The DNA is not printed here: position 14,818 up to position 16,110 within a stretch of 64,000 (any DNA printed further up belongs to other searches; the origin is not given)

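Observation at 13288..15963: Rosetta-stone fusion linking the two unknown families (A-B) in one 891-aa protein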

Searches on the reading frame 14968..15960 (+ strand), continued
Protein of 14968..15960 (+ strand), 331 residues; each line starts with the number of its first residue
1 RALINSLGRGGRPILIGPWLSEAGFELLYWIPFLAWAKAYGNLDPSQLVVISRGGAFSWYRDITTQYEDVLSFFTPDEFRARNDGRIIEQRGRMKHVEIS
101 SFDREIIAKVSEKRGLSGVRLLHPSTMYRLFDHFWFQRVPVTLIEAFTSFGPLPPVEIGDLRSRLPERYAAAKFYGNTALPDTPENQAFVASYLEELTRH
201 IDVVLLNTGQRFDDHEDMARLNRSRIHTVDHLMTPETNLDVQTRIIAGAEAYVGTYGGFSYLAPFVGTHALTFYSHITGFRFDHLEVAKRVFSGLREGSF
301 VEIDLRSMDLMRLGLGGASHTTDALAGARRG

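Call 57: find_encoding_contigs(protein=P0398, flank=10000, max_places=1)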
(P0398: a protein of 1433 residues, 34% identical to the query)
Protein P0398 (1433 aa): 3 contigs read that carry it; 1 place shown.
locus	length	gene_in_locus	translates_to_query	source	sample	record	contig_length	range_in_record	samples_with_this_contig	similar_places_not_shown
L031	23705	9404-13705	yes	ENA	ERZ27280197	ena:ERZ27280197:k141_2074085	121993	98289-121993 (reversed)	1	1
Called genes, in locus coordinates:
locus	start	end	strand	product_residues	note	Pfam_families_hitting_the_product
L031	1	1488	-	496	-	?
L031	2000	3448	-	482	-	PF01139:RtcB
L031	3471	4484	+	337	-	PF13177:DNA_pol3_delta2, PF00004:AAA (weak)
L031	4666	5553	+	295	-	PF04166:PdxA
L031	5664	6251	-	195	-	PF14321:DUF4382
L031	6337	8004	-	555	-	PF00795:CN_hydrolase, PF02540:NAD_synthase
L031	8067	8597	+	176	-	PF01668:SmpB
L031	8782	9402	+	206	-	PF13412:HTH_24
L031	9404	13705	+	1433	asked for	-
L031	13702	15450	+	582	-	-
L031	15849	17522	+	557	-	-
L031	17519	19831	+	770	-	PF00535:Glycos_transf_2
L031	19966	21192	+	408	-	-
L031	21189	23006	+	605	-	-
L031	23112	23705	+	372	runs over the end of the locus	-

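Call 58: find_encoding_contigs(protein=P0402, flank=10000, max_places=1)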
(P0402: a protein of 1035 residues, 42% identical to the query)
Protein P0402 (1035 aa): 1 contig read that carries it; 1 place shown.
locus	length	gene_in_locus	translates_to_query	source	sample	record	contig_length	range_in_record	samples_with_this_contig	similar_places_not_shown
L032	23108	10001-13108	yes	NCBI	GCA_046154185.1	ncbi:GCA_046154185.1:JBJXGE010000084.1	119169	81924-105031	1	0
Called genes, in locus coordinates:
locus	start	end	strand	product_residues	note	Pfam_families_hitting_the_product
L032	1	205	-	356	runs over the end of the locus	-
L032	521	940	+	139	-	-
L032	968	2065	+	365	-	-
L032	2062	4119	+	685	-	PF04879:Molybdop_Fe4S4, PF00384:Molybdopterin, PF01568:Molydop_binding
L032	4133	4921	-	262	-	PF01925:TauE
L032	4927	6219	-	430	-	PF01071:GARS_A, PF02843:GARS_C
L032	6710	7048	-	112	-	-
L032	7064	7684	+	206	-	PF13489:Methyltransf_23 (weak), PF08241:Methyltransf_11, PF13649:Methyltransf_25 (faint)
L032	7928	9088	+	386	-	PF00005:ABC_tran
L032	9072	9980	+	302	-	PF01061:ABC2_membrane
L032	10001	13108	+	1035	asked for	-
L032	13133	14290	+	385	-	-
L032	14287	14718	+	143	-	PF01467:CTP_transf_like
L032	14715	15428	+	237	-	PF13489:Methyltransf_23, PF08241:Methyltransf_11, PF08242:Methyltransf_12, PF13649:Methyltransf_25, PF13847:Methyltransf_31 (weak)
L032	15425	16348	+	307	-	-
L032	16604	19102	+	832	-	PF05359:DUF748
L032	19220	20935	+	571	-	PF00916:Sulfate_transp, PF16983:MFS_MOT1 (weak), PF01740:STAS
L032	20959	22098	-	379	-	PF01207:Dus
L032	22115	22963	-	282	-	PF00497:SBP_bac_3, PF10613:Lig_chan-Glu_bd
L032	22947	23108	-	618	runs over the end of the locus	PF07837:FTCD_N, PF02971:FTCD, PF04961:FTCD_C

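Call 64: search_protein_families(library=ncbifam, proteins=[L027:12721-13839:+], max_evalue=0.01)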
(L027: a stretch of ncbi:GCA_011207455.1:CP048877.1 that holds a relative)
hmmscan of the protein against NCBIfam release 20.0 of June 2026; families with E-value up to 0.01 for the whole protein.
L027:12721-13839:+ (372 aa): 20 families
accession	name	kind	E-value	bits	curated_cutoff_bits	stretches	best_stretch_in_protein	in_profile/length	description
TIGR02199.1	rfaE_dom_II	equivalog_domain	1.7e-20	73.3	181.5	1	10-140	8-139/144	D-glycero-beta-D-manno-heptose 1-phosphate adenylyltransferase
NF008454.0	PRK11316.1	equivalog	2.9e-13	49.3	521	1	13-145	340-472/475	bifunctional D-glycero-beta-D-manno-heptose-7-phosphate kinase/D-glycero-beta-D-manno-heptose 1-phosphate adenylyltransferase HldE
TIGR01983.1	UbiG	equivalog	4.9e-08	32.6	102.95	1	204-284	46-133/228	bifunctional 2-polyprenyl-6-hydroxyphenol methylase/3-demethylubiquinol 3-O-methyltransferase UbiG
TIGR00125.1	cyt_tran_rel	domain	7.8e-08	32.4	27.7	1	15-76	1-60/65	adenylyltransferase/cytidyltransferase family protein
NF001985.0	PRK00777.1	subfamily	4.9e-07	29.9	104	1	14-72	5-62/157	pantetheine-phosphate adenylyltransferase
NF045667.1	MTase_DVU1556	equivalog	2e-06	27.4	155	1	208-253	23-69/213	DVU_1556 family methyltransferase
NF008686.0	PRK11705.1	equivalog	2.9e-06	26.6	400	1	209-281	169-242/383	cyclopropane fatty acyl phospholipid synthase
TIGR02021.1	BchM-ChlM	equivalog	2e-05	24.1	158.9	1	206-303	53-154/218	magnesium protoporphyrin IX methyltransferase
NF043040.1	corrin_prot_MT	hypoth_equivalog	3e-05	23.6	180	1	206-251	39-85/216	corrinoid protein-associated methyltransferase CpaM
NF004851.0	PRK06202.1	equivalog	0.00027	20.5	243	1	204-291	58-153/237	hypothetical protein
NF041124.1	CoaD_Thcocales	equivalog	0.00071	19.5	290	1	14-73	5-65/156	phosphopantetheine adenylyltransferase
NF040703.1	cyclopro_CfaB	exception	0.00074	18.4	650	1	209-292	161-251/393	C17 cyclopropane fatty acid synthase CfaB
TIGR01518.1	g3p_cytidyltrns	equivalog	0.00096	19.3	165.4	1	16-109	1-95/125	glycerol-3-phosphate cytidylyltransferase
TIGR02072.1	BioC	equivalog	0.00098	19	184.95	1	205-273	32-103/244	malonyl-ACP O-methyltransferase BioC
TIGR03587.1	Pse_Me-ase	hypoth_equivalog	0.0015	18.7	112.05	1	202-312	38-150/204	pseudaminic acid biosynthesis-associated methylase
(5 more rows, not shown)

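Call 78: search_dna_similar(query=window:14968-15960:+, collection=plasmids, mode=protein, max_evalue=0.01, max_rows=15)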
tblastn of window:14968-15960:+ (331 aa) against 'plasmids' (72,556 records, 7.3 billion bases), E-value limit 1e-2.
No match.

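Call 85: search_protein_families(library=pfam, proteins=[L027:13832-14755:+, L030:13759-14751:+, L032:15425-16348:+, L027:1974-3659:+], max_evalue=1)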
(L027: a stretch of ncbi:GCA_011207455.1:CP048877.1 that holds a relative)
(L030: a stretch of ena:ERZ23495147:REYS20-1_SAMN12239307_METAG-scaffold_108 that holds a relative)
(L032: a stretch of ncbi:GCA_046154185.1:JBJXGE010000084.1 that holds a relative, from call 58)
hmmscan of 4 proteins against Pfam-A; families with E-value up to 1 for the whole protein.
L027:13832-14755:+ (307 aa): 1 family
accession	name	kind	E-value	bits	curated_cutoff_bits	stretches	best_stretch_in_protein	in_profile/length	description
PF09597.18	SAM_Ribosomal_mS41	-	0.017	15.7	23.7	1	278-303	15-40/68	Small ribosomal subunit protein mS41 SAM domain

L030:13759-14751:+ (330 aa): 1 family
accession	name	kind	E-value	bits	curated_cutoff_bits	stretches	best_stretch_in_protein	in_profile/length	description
PF09597.18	SAM_Ribosomal_mS41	-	0.0032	18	23.7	1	280-303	17-40/68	Small ribosomal subunit protein mS41 SAM domain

L032:15425-16348:+ (307 aa): 1 family
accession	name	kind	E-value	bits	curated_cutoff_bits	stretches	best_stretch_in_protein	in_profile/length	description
PF05636.17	HIGH_NTase1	-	0.098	12.4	27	1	134-191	93-150/402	HIGH Nucleotidyl Transferase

L027:1974-3659:+ (561 aa): 1 family
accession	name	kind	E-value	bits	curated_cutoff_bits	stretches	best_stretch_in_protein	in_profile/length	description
PF05159.20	Capsule_synth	-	5e-06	26.6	20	1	355-466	165-273/310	Capsule polysaccharide biosynthesis protein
